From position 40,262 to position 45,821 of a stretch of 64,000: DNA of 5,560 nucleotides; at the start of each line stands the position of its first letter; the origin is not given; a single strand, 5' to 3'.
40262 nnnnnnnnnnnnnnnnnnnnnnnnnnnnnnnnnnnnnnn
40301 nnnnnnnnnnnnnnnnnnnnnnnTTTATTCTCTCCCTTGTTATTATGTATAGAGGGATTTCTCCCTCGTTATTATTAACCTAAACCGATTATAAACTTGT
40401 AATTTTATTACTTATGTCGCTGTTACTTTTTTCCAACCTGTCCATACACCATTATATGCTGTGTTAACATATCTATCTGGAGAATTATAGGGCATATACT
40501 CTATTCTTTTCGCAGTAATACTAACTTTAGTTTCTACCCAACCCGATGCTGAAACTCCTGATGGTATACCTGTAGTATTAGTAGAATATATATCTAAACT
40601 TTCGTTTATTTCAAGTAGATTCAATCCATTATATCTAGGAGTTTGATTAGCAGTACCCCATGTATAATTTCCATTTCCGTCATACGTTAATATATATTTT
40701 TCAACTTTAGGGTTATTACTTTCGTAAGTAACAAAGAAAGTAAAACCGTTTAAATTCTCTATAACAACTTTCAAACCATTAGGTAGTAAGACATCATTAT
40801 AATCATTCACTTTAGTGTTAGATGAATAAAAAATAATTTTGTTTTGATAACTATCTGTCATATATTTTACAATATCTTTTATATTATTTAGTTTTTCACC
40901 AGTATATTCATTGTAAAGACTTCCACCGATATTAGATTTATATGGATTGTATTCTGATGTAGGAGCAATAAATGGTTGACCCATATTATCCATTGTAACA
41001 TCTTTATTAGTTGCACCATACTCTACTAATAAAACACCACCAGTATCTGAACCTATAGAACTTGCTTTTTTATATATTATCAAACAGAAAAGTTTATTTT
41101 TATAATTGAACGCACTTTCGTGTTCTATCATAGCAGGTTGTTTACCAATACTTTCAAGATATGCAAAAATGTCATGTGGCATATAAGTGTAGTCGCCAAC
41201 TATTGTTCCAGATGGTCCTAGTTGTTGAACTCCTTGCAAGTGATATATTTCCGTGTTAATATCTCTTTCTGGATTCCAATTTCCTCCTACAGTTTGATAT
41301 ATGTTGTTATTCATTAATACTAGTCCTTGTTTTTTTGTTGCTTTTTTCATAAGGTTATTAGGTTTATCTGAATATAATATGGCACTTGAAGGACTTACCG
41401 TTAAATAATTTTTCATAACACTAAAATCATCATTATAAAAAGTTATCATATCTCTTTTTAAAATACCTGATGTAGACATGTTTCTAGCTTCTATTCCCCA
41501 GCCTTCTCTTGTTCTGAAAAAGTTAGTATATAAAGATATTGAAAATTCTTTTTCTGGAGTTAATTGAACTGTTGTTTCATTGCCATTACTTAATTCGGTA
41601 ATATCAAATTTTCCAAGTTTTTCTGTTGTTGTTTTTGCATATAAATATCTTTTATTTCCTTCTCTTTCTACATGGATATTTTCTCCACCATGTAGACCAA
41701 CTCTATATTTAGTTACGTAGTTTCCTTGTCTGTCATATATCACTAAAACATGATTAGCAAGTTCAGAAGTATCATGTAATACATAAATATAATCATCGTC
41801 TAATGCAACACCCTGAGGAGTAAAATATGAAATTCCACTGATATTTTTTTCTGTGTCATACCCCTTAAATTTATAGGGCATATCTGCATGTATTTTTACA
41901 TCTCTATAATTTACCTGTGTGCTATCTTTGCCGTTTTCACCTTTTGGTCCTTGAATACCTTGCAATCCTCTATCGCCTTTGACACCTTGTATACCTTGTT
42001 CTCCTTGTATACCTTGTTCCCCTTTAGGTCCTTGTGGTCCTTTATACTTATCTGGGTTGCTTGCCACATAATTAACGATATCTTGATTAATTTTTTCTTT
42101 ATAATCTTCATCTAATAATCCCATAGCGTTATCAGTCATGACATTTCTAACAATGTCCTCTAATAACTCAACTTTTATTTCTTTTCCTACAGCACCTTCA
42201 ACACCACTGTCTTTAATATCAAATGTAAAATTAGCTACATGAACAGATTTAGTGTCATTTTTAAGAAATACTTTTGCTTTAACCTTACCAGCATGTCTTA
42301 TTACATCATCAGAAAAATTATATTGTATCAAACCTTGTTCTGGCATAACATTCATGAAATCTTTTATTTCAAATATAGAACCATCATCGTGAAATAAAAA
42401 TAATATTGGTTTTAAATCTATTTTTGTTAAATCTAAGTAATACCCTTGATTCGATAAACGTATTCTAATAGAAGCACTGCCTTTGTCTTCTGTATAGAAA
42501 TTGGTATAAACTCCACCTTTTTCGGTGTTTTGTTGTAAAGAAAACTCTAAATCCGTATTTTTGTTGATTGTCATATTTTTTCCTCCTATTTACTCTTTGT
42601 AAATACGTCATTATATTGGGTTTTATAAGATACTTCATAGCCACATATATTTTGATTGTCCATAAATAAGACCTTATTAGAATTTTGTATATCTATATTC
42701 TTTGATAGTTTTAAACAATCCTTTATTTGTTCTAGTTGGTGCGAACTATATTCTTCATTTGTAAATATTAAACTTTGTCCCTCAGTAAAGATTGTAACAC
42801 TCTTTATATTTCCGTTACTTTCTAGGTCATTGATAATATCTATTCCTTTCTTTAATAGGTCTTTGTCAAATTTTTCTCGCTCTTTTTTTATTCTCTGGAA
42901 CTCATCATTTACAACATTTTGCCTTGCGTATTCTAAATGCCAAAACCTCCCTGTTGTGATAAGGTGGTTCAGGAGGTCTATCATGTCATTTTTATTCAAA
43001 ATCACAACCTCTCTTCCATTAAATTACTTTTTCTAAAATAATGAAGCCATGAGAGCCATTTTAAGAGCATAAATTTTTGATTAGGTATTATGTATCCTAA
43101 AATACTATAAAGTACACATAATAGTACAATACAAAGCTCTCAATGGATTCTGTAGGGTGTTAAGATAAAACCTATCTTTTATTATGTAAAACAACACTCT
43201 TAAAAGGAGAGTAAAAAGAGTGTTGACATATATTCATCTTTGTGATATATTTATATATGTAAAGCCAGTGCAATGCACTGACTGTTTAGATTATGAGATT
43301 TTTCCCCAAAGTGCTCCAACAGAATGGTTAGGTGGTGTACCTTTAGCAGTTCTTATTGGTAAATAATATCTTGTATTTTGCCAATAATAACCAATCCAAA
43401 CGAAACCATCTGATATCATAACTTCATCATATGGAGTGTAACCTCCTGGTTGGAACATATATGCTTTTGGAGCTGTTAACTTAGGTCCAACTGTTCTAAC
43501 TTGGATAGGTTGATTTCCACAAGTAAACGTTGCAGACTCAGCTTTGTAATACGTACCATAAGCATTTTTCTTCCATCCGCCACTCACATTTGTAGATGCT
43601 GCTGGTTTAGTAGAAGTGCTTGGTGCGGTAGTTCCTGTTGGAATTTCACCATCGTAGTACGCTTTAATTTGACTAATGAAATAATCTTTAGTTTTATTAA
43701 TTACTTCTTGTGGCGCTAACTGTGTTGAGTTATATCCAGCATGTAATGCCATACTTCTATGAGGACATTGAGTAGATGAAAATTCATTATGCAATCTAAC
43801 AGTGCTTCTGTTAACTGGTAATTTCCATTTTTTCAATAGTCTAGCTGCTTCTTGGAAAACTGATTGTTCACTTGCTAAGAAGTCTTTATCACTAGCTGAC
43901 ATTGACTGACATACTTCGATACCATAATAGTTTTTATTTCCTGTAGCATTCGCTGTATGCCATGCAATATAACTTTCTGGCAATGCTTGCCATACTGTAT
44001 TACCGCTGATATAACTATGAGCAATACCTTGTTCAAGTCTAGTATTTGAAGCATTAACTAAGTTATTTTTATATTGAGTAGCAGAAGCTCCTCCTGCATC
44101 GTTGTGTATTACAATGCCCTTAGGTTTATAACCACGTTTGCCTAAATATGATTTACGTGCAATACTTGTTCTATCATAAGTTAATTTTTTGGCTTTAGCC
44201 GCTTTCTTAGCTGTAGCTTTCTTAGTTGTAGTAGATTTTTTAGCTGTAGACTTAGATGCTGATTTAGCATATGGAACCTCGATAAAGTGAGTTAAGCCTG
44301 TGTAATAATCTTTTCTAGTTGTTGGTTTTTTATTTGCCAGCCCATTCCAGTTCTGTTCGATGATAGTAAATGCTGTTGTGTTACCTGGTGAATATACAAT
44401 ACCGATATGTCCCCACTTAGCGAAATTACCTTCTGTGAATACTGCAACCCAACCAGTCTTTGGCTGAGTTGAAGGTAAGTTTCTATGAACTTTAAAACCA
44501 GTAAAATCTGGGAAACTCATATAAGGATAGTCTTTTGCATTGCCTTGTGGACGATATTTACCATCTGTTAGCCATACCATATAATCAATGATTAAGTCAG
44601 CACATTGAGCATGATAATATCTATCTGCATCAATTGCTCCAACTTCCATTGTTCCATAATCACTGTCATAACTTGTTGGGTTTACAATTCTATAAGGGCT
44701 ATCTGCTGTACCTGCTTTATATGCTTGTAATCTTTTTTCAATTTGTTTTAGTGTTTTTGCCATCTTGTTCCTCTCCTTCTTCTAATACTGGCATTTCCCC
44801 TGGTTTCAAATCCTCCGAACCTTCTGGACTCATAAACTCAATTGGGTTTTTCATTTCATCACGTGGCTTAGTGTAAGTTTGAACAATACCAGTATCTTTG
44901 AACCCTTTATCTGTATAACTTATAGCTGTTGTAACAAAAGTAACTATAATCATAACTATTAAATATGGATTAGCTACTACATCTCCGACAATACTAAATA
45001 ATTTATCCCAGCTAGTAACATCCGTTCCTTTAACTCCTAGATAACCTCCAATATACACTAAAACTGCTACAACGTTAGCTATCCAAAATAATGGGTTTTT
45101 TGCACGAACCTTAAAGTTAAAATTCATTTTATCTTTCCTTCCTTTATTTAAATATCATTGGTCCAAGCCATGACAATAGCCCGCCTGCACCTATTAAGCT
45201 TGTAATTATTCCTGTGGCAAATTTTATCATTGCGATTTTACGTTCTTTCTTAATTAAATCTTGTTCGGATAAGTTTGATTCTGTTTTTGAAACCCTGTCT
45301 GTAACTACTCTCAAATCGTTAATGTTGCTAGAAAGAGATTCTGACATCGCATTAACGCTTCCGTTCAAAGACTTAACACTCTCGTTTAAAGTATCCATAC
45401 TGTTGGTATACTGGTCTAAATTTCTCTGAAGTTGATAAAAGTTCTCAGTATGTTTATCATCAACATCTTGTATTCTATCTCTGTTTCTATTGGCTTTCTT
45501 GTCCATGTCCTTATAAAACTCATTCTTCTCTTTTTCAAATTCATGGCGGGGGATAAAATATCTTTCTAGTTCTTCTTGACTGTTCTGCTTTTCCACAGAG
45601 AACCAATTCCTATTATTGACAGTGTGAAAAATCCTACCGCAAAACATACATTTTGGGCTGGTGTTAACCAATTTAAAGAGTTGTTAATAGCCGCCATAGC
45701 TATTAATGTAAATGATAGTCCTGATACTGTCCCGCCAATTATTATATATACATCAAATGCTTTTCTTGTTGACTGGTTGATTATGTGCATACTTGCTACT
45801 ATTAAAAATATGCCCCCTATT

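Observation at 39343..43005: Tyrosine recombinase plus an extra collagen-like tail fibre located after the lysis cassette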

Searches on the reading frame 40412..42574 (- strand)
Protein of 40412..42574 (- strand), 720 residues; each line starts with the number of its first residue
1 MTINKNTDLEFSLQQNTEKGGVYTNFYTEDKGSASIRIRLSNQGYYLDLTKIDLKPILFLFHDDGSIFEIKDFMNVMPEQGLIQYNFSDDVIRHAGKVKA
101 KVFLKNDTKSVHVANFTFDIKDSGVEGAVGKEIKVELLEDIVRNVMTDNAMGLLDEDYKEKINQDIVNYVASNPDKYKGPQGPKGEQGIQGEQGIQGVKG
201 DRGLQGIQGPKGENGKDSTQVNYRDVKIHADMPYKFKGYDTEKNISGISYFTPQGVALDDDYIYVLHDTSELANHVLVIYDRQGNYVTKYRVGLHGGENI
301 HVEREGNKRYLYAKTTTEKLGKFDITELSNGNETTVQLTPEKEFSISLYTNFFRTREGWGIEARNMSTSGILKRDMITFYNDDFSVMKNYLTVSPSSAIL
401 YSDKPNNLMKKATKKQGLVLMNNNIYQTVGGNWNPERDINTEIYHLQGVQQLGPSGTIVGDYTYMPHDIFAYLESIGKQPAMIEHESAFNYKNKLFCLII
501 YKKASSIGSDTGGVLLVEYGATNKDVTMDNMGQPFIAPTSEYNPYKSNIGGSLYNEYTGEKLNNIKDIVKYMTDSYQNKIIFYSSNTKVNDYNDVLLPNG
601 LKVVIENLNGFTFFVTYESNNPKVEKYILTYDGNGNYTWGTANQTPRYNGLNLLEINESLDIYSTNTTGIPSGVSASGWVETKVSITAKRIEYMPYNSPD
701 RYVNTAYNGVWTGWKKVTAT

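Call 4: search_protein_families(library=pfam, proteins=[window:40412-42574:-], max_evalue=0.01)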
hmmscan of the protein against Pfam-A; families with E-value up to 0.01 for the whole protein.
window:40412-42574:- (720 aa): 2 families
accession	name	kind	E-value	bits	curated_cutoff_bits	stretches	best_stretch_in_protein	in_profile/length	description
PF10651.15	BppU_N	-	1.1e-18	67.7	23.1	1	5-146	1-141/142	BppU N-terminal domain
PF01391.23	Collagen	-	4.9e-07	29.9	27.2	1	178-216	9-47/60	Collagen triple helix repeat (20 copies)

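Call 27: search_protein_families(library=phrogs, proteins=[window:40412-42574:-], max_evalue=0.001)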
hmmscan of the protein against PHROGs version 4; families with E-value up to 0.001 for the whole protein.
window:40412-42574:- (720 aa): 36 families (the best 25 are shown)
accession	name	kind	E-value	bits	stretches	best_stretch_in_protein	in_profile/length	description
phrog_22693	-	other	5e-199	664.5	1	219-719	435-936/968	glycerophosphoryl diester phosphodiesterase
phrog_1125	-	tail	5.8e-65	221.2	1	5-227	3-228/412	tail fiber protein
phrog_32409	-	tail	1.3e-56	193.5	1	2-220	2-229/884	tail fiber protein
phrog_18372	-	tail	1.6e-51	176.6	1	5-201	3-200/670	tail fiber protein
phrog_21853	-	unknown function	1.9e-42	146.9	1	16-198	15-197/409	-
phrog_257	-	tail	2.7e-39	136.6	2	1-326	1-291/508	minor tail protein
phrog_19519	-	connector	9.1e-20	71.7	1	14-227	30-207/714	neck protein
phrog_5073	-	tail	2e-13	51.2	1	179-348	321-461/519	tail fiber protein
phrog_819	-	tail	9.9e-13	48.1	1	124-220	487-549/1024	tail protein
phrog_10972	-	tail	8.5e-11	42.9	1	166-219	144-197/343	tail fiber protein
phrog_366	-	tail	2.7e-09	38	1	178-224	338-384/474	tail fiber protein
phrog_18350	-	tail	5.3e-09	37.1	1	173-219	154-200/253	tail fiber protein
phrog_19200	-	head and packaging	6.5e-09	36.5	1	144-216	27-96/268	virion structural protein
phrog_3639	-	tail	7e-09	36.3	1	3-129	4-129/474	minor tail protein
phrog_6320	-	tail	4.8e-08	33.3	1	178-216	139-177/745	tail fiber protein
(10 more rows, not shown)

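Call 48: search_protein_families(library=ncbifam, proteins=[window:40412-42574:-], max_evalue=0.01)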
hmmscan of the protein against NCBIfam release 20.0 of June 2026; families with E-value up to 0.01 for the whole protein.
window:40412-42574:- (720 aa): 3 families
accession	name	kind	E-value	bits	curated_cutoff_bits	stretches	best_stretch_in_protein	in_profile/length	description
NF046116.1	adhesin_Lcl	equivalog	1e-08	34.2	500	1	149-218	35-105/431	collagen-like adhesin Lcl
NF038330.1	adhesin_SclA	exception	1.1e-08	35.1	400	1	156-220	93-158/405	LPXTG-anchored collagen-like adhesin Scl1/SclA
NF038329.2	gly_rich_SclB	equivalog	2.4e-08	33.4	325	1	155-219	96-163/442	LPXTG-anchored collagen-like adhesin Scl2/SclB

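Call 55: search_dna_similar(query=window:40412-42574:-, collection=phages, mode=protein, max_rows=40)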
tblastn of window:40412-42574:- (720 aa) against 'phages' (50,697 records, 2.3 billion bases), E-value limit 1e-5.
Records with a match: 237; places in all: 238; records where one place covers at least 80% of the query: 1.
Best place of each record, by identity: <60% 237.
By first word of the organism name: Staphylococcus 225; Mammaliicoccus 3; Weissella 2; Kayfunavirus 2; Erwinia 2; Arcanobacterium 1; Dubowvirus 1; Xanthomonas 1.
By host as written in the record: Staphylococcus aureus 79; - 31; Staphylococcus sp. 8; Staphylococcus aureus RN4220 7; Mammaliicoccus sciuri C6854 6; Staphylococcus aureus subsp. aureus RN4220 6; Staphylococcus epidermidis 5; Mammaliicoccus vitulinus C5817 4; and 64 more.
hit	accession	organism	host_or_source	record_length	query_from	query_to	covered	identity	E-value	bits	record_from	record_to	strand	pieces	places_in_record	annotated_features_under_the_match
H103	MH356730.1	Staphylococcus phage VB-SauS-SA2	Staphylococcus aureus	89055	1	714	99%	41.7%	1e-74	515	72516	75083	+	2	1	DUF2479 domain-containing protein | hypothetical protein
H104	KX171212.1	Staphylococcus phage vB_SscM-1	Staphylococcus sp.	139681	223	718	69%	53.6%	4e-173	556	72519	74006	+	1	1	hypothetical protein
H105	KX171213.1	Staphylococcus phage vB_SscM-2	Staphylococcus sp.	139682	223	718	69%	53.6%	4e-173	556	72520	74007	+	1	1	chromosome segregation protein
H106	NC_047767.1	Staphylococcus phage vB_SscM-1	Staphylococcus sp.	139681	223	718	69%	53.6%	4e-173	556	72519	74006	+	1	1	glycerophosphoryl diester phosphodiesterase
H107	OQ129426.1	Staphylococcus phage vB_SauM_JDF86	Staphylococcus aureus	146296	223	719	69%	52.3%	7e-170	546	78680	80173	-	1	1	hypothetical protein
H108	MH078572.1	Staphylococcus phage phiSA_BS1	Staphylococcus sp. ATCC 25923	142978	223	719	69%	51.9%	6e-169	544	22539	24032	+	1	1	glycerophosphoryl diester phosphodiesterase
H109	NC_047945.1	Staphylococcus phage phiSA_BS1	Staphylococcus sp. ATCC 25923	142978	223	719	69%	51.9%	6e-169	544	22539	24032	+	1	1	glycerophosphoryl diester phosphodiesterase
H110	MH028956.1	Staphylococcus phage phiSA_BS2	Staphylococcus aureus ATCC 25923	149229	223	719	69%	51.9%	6e-169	544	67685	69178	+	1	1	glycerophosphoryl diester phosphodiesterase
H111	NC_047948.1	Staphylococcus phage phiSA_BS2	Staphylococcus aureus ATCC 25923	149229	223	719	69%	51.9%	6e-169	544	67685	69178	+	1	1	glycerophosphoryl diester phosphodiesterase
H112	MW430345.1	Staphylococcus phage ZCSS1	Staphylococcus sciuri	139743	223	719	69%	45.3%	8e-129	427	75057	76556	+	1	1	tail fiber protein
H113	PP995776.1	Staphylococcus phage UHP46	Staphylococcus aureus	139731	223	719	69%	45.3%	9e-129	427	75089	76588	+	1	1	hypothetical protein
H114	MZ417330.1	Staphylococcus phage PG-2021_33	Mammaliicoccus vitulinus C5817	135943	223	719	69%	45.1%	4e-127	422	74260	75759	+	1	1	record has no annotation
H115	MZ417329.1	Staphylococcus phage PG-2021_31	Mammaliicoccus vitulinus C5817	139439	223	719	69%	45.1%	4e-127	422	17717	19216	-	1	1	record has no annotation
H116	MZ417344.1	Staphylococcus phage PG-2021_76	Mammaliicoccus vitulinus C5817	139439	223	719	69%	45.1%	4e-127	422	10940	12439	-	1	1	record has no annotation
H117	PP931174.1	Mammaliicoccus phage MSShimriz1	Mammaliicoccus sciuri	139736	223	719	69%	44.0%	1e-126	421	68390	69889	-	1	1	glycerophosphoryl diester phosphodiesterase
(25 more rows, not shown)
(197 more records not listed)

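Call 58: get_annotated_region(hit=H106, flank=5000)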
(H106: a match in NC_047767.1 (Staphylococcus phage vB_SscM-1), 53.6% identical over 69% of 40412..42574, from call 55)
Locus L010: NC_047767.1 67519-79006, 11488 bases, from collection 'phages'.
description: Staphylococcus phage vB_SscM-1, complete genome.
organism: Staphylococcus phage vB_SscM-1 (NCBI taxid 1868844)
taxonomy: Viruses; Duplodnaviria; Heunggongvirae; Uroviricota; Caudoviricetes; Herelleviridae; Twortvirinae; Sciuriunavirus; Sciuriunavirus SscM1
host: Staphylococcus sp.; source: sewage; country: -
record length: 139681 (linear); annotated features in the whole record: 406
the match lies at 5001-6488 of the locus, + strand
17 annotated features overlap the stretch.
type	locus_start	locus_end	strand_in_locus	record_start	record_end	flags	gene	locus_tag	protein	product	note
CDS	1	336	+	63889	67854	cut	-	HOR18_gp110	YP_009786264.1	tail associated lysin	transmembrane domian found with Phobious and TMHMM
regulatory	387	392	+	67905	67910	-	-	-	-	ribosome_binding_site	-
CDS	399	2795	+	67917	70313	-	-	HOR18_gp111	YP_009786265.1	tail protein with lysin activity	CHAP domian found (PF05257)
regulatory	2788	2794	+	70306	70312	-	-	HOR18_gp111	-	ribosome_binding_site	-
CDS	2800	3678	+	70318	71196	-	-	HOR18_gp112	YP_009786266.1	tail protein with lysin activity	putitave tail lysin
regulatory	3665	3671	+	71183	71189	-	-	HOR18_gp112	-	ribosome_binding_site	-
CDS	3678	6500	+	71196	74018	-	-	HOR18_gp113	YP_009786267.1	glycerophosphoryl diester phosphodiesterase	putitave tail fiber protein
regulatory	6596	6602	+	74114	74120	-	-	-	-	ribosome_binding_site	-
CDS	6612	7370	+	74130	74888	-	-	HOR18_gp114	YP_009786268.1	virion structural protein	-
regulatory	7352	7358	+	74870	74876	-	-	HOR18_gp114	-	ribosome_binding_site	-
CDS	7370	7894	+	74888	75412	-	-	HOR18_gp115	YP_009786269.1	hypothetical protein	-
regulatory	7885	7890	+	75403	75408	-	-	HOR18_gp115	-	ribosome_binding_site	-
CDS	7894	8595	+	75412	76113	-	-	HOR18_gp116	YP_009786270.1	baseplate protein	-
regulatory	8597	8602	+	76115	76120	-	-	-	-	ribosome_binding_site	-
CDS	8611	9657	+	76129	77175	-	-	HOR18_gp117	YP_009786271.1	baseplate J protein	-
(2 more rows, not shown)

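Call 86: search_solved_structures(query=window:40412-42574:-, max_evalue=0.01, show_alignments=0)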
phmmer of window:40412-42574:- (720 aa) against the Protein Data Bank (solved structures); distinct sequences matched with E-value up to 0.01: 2.
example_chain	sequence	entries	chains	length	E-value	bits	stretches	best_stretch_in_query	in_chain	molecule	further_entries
6v8i_BN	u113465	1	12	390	1e-45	159.8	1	16-230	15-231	Fiber Upper, gp68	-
3hqv_A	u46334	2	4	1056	0.0014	20.5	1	179-218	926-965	Collagen alpha-1(I) chain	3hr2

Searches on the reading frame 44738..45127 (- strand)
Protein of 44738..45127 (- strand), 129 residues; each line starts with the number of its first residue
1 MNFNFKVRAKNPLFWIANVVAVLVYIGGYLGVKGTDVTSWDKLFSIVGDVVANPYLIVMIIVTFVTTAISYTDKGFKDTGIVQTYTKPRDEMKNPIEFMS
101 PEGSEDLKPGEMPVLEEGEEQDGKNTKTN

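Call 4: search_protein_families(library=pfam, proteins=[window:44738-45127:-], max_evalue=0.01)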
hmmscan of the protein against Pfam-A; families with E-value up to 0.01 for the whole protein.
window:44738-45127:- (129 aa): 1 family
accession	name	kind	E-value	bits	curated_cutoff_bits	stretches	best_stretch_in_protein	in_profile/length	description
PF04531.18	Phage_holin_1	-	1.2e-14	55.1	22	1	4-89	2-82/82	Bacteriophage holin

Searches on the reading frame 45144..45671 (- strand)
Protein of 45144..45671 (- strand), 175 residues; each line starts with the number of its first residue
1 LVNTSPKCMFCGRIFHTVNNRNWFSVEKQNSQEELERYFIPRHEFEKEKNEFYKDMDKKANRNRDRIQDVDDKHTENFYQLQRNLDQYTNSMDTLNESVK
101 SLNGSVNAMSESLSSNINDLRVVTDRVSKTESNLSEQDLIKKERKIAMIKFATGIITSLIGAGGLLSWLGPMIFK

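Call 4: search_protein_families(library=pfam, proteins=[window:45144-45671:-], max_evalue=0.01)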
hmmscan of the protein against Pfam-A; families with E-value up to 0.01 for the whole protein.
window:45144-45671:- (175 aa): 7 families
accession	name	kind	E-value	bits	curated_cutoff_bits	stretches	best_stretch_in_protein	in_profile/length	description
PF20667.3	Sec10_N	-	1.4e-05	25.6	27.4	1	52-115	18-81/118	Exocyst complex component Sec10, N-terminal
PF10267.14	Tmemb_cc2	-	0.00014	21.6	32.8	1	50-150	31-136/397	Predicted transmembrane and coiled-coil 2 protein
PF21007.2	FBF1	-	0.00029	20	45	1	49-149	85-184/524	Fas-binding factor 1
PF03194.20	LUC7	-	0.00069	19.9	33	1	3-147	49-188/246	LUC7 N_terminus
PF19220.6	Rod_CreS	-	0.0033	17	100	1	79-145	9-75/359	Crescentin, rod domain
PF17078.10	SHE3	-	0.0042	17.3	30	1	42-123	128-205/228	SWI5-dependent HO expression protein 3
PF01519.22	DUF16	-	0.0064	17.4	40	1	46-131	22-103/104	Protein of unknown function DUF16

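Call 27: search_protein_families(library=phrogs, proteins=[window:45144-45671:-], max_evalue=0.001)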
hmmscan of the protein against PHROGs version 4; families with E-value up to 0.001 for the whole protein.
window:45144-45671:- (175 aa): 1 family
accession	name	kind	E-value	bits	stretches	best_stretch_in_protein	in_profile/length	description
phrog_2990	-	unknown function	2.3e-21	77.4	1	35-170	3-131/133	-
